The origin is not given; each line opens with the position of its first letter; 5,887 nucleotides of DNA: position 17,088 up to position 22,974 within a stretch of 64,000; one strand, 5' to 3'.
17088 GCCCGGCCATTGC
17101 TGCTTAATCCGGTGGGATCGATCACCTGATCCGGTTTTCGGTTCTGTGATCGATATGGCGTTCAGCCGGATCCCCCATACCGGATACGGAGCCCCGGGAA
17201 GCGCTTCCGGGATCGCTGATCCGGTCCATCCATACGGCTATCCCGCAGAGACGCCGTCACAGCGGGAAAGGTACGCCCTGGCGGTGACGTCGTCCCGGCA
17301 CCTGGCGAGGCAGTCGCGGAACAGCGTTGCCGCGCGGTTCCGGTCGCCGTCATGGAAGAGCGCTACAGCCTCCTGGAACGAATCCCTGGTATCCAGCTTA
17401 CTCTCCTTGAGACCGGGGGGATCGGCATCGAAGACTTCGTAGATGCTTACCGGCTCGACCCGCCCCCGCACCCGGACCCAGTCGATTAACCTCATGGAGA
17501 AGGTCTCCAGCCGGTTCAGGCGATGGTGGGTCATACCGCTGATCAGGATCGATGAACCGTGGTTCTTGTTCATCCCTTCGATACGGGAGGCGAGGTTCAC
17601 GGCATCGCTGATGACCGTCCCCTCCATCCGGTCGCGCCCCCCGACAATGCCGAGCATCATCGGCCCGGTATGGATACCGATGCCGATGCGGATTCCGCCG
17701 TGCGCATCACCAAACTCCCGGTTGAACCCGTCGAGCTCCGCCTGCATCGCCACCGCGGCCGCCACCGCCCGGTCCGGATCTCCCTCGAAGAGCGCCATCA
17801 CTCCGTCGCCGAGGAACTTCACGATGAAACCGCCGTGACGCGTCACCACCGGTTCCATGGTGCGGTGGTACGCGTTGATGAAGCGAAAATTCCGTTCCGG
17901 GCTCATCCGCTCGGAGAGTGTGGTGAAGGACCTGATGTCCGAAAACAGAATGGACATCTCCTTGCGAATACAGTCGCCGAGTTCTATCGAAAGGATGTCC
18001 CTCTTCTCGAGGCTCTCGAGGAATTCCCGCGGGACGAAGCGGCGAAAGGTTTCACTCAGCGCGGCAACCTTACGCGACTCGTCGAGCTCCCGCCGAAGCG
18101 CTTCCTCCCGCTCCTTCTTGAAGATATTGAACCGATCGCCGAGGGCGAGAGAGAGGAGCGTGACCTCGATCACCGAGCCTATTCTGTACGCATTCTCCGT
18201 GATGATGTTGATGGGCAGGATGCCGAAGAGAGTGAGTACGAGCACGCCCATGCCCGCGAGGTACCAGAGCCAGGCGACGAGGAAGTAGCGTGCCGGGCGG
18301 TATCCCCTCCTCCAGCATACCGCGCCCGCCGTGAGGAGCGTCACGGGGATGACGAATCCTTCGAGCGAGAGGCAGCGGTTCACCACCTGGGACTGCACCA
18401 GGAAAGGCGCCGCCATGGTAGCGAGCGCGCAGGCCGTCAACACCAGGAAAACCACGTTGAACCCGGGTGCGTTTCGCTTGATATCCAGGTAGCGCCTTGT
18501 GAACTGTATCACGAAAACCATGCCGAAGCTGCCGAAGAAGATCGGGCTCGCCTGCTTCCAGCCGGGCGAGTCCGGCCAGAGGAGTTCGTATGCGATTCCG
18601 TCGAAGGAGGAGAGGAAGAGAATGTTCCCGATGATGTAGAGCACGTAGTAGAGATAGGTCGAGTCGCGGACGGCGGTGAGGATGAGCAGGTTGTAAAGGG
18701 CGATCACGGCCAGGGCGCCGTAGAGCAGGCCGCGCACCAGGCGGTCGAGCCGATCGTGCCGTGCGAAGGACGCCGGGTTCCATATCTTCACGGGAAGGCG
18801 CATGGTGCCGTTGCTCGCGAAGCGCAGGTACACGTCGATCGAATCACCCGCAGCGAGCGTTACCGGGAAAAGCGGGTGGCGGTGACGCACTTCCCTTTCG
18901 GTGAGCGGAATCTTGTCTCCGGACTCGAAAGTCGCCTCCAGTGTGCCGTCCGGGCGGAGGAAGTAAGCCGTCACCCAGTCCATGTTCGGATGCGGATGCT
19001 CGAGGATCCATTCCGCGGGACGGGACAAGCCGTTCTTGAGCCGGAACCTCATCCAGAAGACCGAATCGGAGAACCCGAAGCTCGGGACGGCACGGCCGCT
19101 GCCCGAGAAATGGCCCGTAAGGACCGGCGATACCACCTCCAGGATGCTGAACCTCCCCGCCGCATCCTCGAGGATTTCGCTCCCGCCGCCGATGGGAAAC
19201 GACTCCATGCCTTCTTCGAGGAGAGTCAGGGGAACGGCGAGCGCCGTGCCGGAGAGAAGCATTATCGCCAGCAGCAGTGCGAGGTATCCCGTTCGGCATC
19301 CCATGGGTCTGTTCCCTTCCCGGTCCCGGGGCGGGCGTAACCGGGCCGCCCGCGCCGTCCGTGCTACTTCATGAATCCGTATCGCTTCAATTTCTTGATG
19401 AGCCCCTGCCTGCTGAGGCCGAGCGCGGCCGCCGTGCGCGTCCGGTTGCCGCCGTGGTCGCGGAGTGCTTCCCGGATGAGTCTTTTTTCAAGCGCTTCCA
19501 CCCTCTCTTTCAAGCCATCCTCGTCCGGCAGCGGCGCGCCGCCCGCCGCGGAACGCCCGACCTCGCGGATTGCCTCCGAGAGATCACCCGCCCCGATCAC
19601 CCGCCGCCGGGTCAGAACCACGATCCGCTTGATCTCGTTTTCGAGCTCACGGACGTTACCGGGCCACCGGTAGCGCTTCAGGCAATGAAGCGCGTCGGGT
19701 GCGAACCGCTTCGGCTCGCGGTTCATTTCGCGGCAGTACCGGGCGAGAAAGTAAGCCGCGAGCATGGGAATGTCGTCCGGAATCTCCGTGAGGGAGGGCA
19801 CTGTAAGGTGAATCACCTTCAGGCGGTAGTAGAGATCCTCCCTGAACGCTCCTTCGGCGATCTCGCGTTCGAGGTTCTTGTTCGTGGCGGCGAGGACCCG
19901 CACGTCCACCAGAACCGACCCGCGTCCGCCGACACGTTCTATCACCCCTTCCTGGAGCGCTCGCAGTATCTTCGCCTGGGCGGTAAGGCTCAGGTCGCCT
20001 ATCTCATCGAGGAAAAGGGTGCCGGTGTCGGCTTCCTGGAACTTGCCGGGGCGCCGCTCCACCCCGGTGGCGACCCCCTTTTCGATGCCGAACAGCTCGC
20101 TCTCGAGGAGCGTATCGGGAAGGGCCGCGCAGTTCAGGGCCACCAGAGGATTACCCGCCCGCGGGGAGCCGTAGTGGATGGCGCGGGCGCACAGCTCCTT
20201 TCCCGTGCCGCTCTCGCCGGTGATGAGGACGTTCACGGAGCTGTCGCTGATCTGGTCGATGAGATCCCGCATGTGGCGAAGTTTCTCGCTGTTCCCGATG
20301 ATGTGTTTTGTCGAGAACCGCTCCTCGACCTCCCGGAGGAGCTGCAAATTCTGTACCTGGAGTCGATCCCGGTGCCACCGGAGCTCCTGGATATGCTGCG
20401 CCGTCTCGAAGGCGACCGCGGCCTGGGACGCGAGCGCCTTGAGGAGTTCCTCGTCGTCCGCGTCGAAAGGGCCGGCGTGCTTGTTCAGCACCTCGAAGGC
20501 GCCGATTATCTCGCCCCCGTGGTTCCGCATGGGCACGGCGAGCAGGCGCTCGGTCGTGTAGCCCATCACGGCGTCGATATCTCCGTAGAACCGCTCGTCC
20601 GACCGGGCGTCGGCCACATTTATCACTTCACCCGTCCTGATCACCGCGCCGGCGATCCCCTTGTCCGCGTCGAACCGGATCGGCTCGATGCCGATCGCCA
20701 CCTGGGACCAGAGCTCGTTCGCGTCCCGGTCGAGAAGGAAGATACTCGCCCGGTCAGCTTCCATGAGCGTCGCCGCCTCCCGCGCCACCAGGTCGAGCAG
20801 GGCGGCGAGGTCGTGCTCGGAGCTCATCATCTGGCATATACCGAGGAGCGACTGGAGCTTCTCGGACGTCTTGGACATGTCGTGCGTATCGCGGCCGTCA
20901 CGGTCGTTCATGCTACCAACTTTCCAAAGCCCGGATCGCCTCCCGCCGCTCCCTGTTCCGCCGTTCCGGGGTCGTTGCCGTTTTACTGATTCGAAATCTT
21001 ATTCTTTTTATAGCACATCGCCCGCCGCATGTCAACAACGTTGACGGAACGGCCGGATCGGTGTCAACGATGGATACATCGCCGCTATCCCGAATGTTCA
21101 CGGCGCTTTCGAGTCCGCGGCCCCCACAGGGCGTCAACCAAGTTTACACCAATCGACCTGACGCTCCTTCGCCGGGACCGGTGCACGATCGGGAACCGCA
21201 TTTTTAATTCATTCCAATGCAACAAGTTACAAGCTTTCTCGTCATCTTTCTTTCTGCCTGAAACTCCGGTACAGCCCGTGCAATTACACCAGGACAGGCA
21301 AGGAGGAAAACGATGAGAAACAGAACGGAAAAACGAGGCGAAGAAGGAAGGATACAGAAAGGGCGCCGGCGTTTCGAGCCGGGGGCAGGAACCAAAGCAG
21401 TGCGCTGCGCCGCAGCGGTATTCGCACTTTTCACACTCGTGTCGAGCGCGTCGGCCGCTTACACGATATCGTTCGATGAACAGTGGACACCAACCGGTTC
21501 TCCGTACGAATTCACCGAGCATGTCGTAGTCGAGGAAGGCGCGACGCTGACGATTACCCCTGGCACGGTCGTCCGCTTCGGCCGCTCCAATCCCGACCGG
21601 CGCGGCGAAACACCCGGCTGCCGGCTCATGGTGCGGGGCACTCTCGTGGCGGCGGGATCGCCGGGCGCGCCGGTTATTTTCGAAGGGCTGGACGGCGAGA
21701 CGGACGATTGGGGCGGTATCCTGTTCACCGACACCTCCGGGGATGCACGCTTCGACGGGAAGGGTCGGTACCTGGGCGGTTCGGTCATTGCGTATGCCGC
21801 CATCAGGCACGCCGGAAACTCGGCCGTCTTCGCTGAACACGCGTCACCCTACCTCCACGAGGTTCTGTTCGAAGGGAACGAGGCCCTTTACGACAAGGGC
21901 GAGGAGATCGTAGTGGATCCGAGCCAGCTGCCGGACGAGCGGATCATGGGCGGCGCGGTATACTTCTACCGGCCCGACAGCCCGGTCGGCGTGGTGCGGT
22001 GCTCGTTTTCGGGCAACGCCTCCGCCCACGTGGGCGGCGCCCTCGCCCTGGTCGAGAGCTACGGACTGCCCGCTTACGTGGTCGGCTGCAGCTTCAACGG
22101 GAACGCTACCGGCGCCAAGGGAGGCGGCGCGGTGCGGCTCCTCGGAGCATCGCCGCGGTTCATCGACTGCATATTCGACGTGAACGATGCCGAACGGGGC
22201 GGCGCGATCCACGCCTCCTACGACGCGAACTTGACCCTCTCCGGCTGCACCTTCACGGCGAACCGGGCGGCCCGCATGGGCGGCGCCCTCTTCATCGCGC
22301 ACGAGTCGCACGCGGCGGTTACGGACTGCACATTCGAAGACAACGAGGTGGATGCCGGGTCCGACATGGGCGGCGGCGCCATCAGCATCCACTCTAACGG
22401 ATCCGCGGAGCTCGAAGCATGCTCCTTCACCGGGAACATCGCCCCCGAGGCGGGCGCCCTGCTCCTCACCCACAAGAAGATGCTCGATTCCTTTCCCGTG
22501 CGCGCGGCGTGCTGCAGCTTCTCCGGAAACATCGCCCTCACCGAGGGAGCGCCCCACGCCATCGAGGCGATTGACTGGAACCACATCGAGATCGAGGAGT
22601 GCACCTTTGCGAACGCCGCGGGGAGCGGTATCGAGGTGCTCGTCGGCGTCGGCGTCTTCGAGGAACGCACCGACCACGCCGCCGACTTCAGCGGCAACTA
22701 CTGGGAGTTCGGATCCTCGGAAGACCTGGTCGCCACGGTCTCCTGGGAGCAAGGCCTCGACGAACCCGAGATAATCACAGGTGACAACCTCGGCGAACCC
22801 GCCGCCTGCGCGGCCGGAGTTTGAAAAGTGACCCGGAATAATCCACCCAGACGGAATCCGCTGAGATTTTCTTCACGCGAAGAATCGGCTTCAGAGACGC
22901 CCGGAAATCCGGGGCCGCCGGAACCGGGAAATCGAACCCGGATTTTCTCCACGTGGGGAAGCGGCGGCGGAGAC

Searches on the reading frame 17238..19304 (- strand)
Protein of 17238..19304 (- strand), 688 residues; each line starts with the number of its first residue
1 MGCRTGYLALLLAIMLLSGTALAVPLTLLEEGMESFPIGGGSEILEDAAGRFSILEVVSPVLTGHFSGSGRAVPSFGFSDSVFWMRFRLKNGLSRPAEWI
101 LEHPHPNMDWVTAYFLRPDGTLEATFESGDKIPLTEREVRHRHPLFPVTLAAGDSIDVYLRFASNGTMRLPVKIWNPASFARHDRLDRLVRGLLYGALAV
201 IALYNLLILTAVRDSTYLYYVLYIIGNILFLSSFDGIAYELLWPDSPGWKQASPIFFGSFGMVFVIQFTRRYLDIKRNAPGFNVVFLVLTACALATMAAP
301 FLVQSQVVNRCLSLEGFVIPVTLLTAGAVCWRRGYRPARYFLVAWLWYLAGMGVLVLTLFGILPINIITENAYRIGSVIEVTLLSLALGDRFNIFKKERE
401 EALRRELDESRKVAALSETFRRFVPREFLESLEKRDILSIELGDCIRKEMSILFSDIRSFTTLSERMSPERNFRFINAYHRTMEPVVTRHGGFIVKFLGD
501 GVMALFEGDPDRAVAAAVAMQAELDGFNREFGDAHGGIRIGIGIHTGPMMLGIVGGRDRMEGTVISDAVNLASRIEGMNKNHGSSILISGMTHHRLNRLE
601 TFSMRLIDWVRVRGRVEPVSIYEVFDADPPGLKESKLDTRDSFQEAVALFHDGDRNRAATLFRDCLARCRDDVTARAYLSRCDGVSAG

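Call 28: search_protein_families(library=pfam, proteins=[window:17238-19304:-], max_evalue=0.0001)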
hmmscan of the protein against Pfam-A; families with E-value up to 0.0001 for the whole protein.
window:17238-19304:- (688 aa): 3 families
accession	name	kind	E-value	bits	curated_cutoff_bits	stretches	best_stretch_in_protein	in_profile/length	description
PF07695.17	7TMR-DISM_7TM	-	1.9e-51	175.4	29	1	188-391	2-205/205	7TM diverse intracellular signalling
PF07696.17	7TMR-DISMED2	-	1.4e-33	116.2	22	1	41-175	3-135/136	7TMR-DISM extracellular 2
PF00211.25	Guanylate_cyc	-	1.1e-20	74.4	21.9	1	449-616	8-174/183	Adenylate and Guanylate cyclase catalytic domain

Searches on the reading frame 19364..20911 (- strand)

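Call 28: search_protein_families(library=pfam, proteins=[window:19364-20911:-], max_evalue=0.0001)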
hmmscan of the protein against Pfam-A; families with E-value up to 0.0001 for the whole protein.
window:19364-20911:- (515 aa): 8 families
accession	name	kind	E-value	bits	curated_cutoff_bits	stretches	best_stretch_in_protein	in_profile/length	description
PF00158.32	Sigma54_activat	-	1.3e-63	214.2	20.2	1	204-369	1-167/168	Sigma-54 interaction domain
PF25601.1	AAA_lid_14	-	9.9e-24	83.4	27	1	379-454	5-80/87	AAA+ ATPase lid domain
PF14532.12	Sigma54_activ_2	-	3.2e-21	76.4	25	1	205-374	1-138/138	Sigma-54 interaction domain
PF01590.32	GAF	-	3.7e-21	76.5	22.4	1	34-167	1-132/133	GAF domain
PF13185.12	GAF_2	-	2.8e-17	63.6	28.6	1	32-169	1-136/136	GAF domain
PF02954.25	HTH_8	-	9.5e-13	48.1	22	1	471-511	2-42/42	Bacterial regulatory protein, Fis family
PF13492.12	GAF_3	-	2.1e-09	38.3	27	1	35-169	2-128/129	GAF domain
PF18024.7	HTH_50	-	1.6e-08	34.5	27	1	465-512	2-48/50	Helix-turn-helix domain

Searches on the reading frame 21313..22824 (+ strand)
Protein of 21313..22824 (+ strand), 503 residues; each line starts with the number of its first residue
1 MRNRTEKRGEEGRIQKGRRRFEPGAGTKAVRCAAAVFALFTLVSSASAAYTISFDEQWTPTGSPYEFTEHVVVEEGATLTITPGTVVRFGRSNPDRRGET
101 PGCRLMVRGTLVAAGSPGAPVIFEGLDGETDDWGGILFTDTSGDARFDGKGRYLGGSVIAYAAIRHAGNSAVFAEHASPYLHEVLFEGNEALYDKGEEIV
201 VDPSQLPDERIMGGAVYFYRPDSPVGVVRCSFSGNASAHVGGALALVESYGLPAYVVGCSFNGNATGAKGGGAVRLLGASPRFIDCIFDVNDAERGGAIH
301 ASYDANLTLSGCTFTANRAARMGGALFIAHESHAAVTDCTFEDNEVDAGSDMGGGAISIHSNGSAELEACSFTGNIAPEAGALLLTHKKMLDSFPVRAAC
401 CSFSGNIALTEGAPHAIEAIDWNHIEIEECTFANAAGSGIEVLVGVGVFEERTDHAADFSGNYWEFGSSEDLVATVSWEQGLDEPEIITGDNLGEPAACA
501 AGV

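Call 28: search_protein_families(library=pfam, proteins=[window:21313-22824:+], max_evalue=0.0001)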
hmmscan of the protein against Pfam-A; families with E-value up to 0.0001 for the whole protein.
window:21313-22824:+ (503 aa): 2 families
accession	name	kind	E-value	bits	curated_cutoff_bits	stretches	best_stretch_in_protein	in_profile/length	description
PF02415.23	Chlam_PMP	-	4.9e-15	54.4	20.6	0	312-328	2-18/19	Chlamydia polymorphic membrane protein (Chlamydia_PMP) repeat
PF13229.12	Beta_helix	-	5.7e-14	52.5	25.9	1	225-383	11-143/158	Right handed beta helix region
